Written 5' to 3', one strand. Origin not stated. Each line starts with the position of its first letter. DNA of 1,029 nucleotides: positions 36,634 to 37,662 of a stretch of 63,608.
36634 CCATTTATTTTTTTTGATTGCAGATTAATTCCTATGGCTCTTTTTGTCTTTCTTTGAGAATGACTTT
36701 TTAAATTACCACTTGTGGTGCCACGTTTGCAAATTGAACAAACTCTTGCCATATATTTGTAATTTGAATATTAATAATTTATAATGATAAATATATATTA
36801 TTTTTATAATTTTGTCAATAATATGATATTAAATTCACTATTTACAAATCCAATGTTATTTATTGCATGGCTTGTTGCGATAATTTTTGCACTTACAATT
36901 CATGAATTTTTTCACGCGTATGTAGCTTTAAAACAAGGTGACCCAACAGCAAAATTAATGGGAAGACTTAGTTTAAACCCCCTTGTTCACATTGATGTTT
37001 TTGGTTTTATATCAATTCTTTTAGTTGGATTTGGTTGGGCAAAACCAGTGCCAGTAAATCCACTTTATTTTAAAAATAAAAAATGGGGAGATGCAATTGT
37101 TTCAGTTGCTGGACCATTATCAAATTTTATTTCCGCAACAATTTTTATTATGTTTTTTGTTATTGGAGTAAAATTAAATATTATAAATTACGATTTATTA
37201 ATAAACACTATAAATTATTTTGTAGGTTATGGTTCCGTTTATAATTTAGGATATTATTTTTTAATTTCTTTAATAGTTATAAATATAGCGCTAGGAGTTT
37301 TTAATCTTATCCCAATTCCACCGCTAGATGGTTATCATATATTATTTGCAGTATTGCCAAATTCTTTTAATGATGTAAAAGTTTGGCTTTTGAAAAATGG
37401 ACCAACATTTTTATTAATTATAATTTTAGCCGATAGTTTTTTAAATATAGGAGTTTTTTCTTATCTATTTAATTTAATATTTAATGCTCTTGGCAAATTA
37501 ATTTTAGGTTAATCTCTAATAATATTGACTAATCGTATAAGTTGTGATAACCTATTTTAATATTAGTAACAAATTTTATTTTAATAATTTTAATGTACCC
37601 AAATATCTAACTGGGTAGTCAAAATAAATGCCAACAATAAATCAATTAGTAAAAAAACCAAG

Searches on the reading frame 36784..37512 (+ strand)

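Call 79: search_protein_families(library=pfam, proteins=[window:36784-37512:+], max_evalue=0.001)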
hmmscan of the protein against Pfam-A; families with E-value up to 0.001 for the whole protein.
window:36784-37512:+ (242 aa): 1 family
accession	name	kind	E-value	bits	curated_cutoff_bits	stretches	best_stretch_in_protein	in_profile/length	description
PF02163.28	Peptidase_M50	-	9.5e-17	61.5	27.2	1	30-193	3-196/221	Peptidase family M50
